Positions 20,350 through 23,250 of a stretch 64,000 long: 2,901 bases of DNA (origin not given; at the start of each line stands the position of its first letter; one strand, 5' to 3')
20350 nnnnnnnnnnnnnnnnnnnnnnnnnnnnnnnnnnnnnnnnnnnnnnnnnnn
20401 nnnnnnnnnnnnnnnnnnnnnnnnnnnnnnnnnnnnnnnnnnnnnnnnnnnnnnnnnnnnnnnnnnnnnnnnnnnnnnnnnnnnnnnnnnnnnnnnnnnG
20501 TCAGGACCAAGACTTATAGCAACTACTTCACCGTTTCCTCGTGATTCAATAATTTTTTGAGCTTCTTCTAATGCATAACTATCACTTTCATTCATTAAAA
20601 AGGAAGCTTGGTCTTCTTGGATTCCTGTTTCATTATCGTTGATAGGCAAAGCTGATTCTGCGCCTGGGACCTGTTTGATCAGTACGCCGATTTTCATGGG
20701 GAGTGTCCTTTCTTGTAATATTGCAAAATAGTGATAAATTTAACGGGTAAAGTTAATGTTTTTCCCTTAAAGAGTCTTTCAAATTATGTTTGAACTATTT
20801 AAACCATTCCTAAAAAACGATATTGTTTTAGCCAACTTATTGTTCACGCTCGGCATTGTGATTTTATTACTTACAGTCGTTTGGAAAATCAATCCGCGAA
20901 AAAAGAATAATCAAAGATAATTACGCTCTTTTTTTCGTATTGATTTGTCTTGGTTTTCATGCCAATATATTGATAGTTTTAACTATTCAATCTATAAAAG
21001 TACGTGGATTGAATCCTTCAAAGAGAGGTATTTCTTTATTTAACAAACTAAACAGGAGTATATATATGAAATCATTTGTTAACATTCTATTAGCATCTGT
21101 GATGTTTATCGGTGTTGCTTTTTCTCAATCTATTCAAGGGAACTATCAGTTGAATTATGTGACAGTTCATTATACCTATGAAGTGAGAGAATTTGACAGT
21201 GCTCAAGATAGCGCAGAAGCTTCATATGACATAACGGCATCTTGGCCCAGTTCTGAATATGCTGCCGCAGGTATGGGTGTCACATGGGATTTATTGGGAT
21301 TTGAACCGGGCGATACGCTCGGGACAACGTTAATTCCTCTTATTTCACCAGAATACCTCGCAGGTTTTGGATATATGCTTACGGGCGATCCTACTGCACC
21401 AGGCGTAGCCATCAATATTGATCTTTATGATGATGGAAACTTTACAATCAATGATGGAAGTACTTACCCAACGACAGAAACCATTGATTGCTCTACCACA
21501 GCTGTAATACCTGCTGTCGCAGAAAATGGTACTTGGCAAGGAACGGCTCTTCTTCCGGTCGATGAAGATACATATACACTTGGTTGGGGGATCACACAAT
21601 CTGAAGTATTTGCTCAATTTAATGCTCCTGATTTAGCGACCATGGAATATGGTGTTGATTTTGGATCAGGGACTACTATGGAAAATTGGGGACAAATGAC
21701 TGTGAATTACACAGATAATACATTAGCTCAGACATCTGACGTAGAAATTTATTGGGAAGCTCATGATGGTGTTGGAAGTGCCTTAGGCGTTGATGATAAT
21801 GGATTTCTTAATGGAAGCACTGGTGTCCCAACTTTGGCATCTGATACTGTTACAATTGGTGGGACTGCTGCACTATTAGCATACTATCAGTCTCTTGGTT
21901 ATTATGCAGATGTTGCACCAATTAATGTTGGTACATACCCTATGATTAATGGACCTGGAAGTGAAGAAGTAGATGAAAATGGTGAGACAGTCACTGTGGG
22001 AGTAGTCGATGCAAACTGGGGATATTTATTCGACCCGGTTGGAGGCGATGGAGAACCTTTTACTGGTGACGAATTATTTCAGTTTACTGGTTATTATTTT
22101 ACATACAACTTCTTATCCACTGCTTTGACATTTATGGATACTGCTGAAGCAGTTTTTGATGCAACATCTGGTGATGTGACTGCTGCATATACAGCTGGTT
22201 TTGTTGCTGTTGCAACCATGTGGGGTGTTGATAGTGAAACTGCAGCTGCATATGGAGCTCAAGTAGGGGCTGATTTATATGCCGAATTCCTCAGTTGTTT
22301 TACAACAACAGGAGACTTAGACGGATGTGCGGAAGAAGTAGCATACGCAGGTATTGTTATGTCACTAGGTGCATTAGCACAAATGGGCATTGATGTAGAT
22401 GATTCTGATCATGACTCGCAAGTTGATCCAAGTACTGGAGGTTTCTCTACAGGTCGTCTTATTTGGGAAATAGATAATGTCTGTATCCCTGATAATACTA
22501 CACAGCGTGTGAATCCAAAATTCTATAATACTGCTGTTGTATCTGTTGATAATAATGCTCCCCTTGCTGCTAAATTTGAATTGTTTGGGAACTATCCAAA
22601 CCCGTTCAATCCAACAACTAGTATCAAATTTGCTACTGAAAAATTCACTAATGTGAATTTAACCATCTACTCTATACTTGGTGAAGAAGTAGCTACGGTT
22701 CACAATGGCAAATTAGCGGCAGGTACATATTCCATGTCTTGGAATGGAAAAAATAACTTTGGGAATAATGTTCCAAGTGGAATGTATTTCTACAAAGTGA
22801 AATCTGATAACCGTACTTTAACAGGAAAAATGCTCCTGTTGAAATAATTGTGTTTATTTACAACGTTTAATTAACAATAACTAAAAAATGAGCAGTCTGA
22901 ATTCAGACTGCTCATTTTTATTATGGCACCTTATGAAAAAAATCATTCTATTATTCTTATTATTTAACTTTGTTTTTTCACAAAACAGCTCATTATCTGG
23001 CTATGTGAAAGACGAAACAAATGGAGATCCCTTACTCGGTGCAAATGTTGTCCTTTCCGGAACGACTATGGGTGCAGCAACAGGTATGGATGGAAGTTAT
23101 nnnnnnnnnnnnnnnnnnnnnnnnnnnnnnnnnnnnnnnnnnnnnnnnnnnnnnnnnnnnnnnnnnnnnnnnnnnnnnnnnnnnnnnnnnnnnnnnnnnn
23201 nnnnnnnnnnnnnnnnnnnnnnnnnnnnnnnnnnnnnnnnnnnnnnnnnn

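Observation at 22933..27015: About 1360-aa TonB-dependent receptor with long dockerin/EF-hand/TSP3-like calcium-loop repeat inserts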

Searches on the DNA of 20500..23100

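Call 78: search_rna_families(source=window, start=20500, end=23100, threshold=evalue, max_evalue=1)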
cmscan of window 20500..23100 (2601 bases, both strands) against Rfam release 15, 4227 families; matches with E-value up to 1: 3.
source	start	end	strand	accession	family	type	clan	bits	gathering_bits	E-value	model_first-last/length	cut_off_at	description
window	22882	22920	+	RF04157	MIR9486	Gene; miRNA;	-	25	100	0.042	1-119/119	no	MIR9486 microRNA precursor family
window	22883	22921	-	RF04157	MIR9486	Gene; miRNA;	-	22.8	100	0.17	1-119/119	no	MIR9486 microRNA precursor family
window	22357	22438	+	RF04308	HCV_SL2531-SL2549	Cis-reg;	-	18.8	56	0.83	1-72/72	no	Hepatitis C virus stem-loop SL2531 and SL2549AU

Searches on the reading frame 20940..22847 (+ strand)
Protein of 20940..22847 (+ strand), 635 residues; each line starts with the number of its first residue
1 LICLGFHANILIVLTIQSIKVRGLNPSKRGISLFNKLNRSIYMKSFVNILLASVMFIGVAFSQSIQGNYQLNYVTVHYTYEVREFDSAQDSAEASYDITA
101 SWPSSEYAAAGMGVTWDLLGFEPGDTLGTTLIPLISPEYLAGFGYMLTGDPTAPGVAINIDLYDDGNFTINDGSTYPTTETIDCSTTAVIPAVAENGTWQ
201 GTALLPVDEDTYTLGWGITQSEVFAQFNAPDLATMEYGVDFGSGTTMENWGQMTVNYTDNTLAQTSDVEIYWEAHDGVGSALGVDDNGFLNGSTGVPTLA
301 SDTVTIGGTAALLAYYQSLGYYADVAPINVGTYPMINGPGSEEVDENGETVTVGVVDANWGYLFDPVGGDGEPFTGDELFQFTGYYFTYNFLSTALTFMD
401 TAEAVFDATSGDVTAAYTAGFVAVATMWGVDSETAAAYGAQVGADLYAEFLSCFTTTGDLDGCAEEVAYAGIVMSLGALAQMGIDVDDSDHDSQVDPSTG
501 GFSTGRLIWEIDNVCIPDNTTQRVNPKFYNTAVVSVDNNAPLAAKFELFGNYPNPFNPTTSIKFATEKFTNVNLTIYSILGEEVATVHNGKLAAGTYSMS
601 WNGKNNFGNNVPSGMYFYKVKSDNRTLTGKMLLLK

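Call 13: search_protein_families(library=pfam, proteins=[window:20940-22847:+], max_evalue=0.001)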
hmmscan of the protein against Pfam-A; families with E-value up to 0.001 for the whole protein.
window:20940-22847:+ (635 aa): 3 families
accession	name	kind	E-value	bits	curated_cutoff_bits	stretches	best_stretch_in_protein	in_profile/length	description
PF13860.13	FlgD_ig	-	1.3e-12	47.9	27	1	559-624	9-77/79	FlgD Ig-like domain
PF18962.6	Por_Secre_tail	-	1.3e-08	35.4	27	1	552-631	2-73/75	Secretion system C-terminal sorting domain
PF13585.12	CHU_C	-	2.1e-07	31.4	27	1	557-624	15-75/86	CHU_C Type IX secretion signal domain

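Call 23: find_homologous_proteins(query=window:21066-22844:+, max_evalue=0.001)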
Query window:21066-22844:+ (593 aa): 326 proteins with E <= 0.001 among 8000 candidates; the best 120 are listed.
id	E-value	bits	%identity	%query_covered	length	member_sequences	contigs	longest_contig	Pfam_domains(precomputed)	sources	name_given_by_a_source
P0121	0.0e+0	1337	100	100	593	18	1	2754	PF13585.13,PF18962.8,PF13860.13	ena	-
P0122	0.0e+0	1163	85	100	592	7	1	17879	PF13585.13,PF18962.8,PF13860.13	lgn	-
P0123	0.0e+0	1161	85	100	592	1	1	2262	PF13585.13,PF18962.8,PF13860.13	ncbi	-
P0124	2.8e-223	761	62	100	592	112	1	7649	PF18962.8,PF13860.13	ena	-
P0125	3.5e-201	688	56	100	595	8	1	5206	PF13585.13,PF13860.13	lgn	-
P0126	4.3e-200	684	57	100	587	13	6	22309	PF13585.13,PF18962.8,PF13860.13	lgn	-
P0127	1.0e-199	683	57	100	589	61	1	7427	PF18962.8,PF13860.13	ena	-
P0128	1.7e-193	663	56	100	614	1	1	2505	PF13860.13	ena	-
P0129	1.5e-179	617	54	97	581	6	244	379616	PF13585.13,PF18962.8,PF13860.13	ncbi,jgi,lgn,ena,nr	ncbi:MAG: T9SS type A sorting domain-containing protein [Candidatus Marinimicrobia bacterium]|jgi:hy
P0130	2.1e-173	596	53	98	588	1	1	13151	PF13585.13,PF13860.13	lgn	-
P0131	1.0e-169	584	51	100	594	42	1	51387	PF18962.8,PF13860.13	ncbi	-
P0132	2.5e-168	580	52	100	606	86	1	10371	PF18962.8,PF13860.13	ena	-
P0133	1.9e-167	577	50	100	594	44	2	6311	PF13585.13,PF18962.8,PF13860.13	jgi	jgi:hypothetical protein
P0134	2.5e-167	576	51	100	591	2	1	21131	PF13585.13,PF18962.8,PF13860.13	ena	-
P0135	4.0e-167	576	51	100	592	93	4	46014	PF13585.13,PF18962.8,PF13860.13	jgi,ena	-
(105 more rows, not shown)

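Call 60: predict_structure(alignment_id=A2)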
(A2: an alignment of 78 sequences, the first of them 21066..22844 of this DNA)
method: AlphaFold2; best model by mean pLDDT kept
length: 593 residues; sequences in the alignment: 78
mean_pLDDT: 63.4   pTM: 0.43
mean pLDDT of the five models: 63.4, 56.6, 55.5, 54.2, 49.6
residues with pLDDT >= 90: 11; 70-90: 202; 50-70: 249; < 50: 131
segments of 3 or more residues with pLDDT < 50: 15-25, 195-206, 235-242, 253-274, 282-320, 451-456, 458-460, 495-515
pLDDT, mean of each block of 10 residues (from residue 1): 74 47 52 65 57 62 54 61 58 56 57 66 68 62 59 63 76 68 62 48 51 79 77 54 50 41 36 50 39 33 39 39 57 63 64 77 85 89 86 88 87 81 74 80 65 47 56 63 71 46 35 51 73 87 87 77 81 85 80 60
secondary structure, 60 per line:
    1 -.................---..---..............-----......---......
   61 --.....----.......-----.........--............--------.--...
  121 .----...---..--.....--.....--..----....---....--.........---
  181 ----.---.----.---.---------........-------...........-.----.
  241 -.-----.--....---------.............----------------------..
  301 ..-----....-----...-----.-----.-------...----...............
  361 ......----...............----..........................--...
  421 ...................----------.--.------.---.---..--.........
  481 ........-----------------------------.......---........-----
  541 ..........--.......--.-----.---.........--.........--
elements in order: H2-18 E27-40 H46-51 E55-60 H63-67 E72-78 E84-92 H95-106 E118-121 E126-128 E136-140 E143-147 E156-159 E163-166 E169-177 E208-215 E223-233 E251-254 H264-276 E299-302 E308-311 H347-366 H371-385 H390-415 H418-439 E472-488 E518-524 E528-535 E541-550 E553-559 E572-580 E583-591

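Call 62: fold_search(model_id=the predicted structure, library=pdb)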
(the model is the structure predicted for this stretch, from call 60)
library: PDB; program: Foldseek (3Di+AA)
matches with E <= 10: 699; with E <= 0.001: 10
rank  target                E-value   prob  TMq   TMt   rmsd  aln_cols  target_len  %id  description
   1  2win_F                1.3e-04  0.18  0.09  0.07  36.3       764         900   11  C3 convertase (C3bBb) stabilized by SCIN (released 2009-06-09)
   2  2win_D                1.3e-04  0.18  0.08  0.06  36.4       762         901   11  C3 convertase (C3bBb) stabilized by SCIN (released 2009-06-09)
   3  2win_B                1.4e-04  0.20  0.09  0.07  35.5       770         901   10  C3 convertase (C3bBb) stabilized by SCIN (released 2009-06-09)
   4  2wii_B                1.8e-04  0.16  0.08  0.06  34.8       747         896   11  Complement C3b in complex with factor H domains 1-4 (released 2009-06-09)
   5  8jmw_A                2.2e-04  1.00  0.12  0.13  13.9       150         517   18  Fibril form of serine peptidase Vpr (released 2023-12-06)
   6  5fob_B                3.0e-04  0.23  0.10  0.07  34.5       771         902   10  Crystal Structure of Human Complement C3b in complex with Smallpox Inhibitor of Complement (SPICE) (released 2016-04-06)
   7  5fo9_B                5.5e-04  0.12  0.08  0.06  35.3       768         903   10  Crystal Structure of Human Complement C3b in Complex with CR1 (CCP15- 17) (released 2016-04-06)
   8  2xwx_A                5.8e-04  1.00  0.11  0.17  12.8       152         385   10  Vibrio cholerae colonization factor GbpA crystal structure (released 2011-11-16)
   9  8dhw_B                7.6e-04  1.00  0.11  0.11  19.1       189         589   11  Treponema lecithinolyticum beta-glucuronidase in complex with a UNC4917-glucuronide conjugate (released 2023-05-17)
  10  8s3o_A                9.5e-04  0.16  0.10  0.06  30.2       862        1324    9  Structure of native human CD109 (released 2025-03-05)
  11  2i07_B                1.1e-03  0.10  0.08  0.06  36.2       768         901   11  Human Complement Component C3b (released 2006-10-24)
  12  9u62_E                1.2e-03  0.15  0.10  0.05  34.0       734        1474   10  AP pathways C3 convertase C3bBbP and C3 complex (released 2026-01-14)
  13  8uh2_H                1.2e-03  0.10  0.07  0.06  36.7       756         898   10  Complex of C3b with the inhibitor albicin (released 2024-05-08)
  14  3osv_C                1.9e-03  1.00  0.11  0.47   3.0        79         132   29  The crytsal structure of FLGD from P. Aeruginosa (released 2011-05-04)
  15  3osv_B                2.3e-03  1.00  0.11  0.47   3.0        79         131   29  The crytsal structure of FLGD from P. Aeruginosa (released 2011-05-04)
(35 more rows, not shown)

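Call 68: search_protein_families(library=ncbifam, proteins=[window:21066-22844:+], max_evalue=0.01)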
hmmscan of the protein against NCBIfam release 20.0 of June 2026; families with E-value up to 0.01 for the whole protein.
window:21066-22844:+ (593 aa): 9 families
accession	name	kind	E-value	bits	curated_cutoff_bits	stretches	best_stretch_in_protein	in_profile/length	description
TIGR04183.1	Por_Secre_tail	domain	1.6e-10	40.8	23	1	510-589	2-69/72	T9SS type A sorting domain-containing protein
NF033707.1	T9SS_sortase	equivalog_domain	1.9e-10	39.1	420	1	502-580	994-1077/1095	type IX secretion system sortase PorU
NF005176.1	PRK06655.1-1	equivalog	6.1e-08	32.8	230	1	522-582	92-151/197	flagellar hook assembly protein FlgD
NF038113.1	T9SSA_dep_M36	equivalog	1.2e-05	23.7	885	1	505-590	791-867/869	T9SS-dependent M36 family metallopeptidase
NF052323.1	T9SSA_dep_M6i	equivalog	4.5e-05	21.6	600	1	509-581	960-1027/1043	T9SS-dependent M6-like inactivated metalloprotease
NF009453.0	PRK12813.1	equivalog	0.00013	21.6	264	1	529-581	125-174/223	flagellar basal body rod modification protein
NF009452.0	PRK12812.1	equivalog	0.0029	16.9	258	1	528-582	151-208/289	flagellar basal body rod modification protein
NF052228.1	T9SS_PorZ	equivalog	0.0084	14.6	260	0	509-578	675-740/757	type IX secretion system anionic LPS delivery protein PorZ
NF009276.0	PRK12633.1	equivalog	0.0093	15.7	383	0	528-580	129-181/234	flagellar basal body rod modification protein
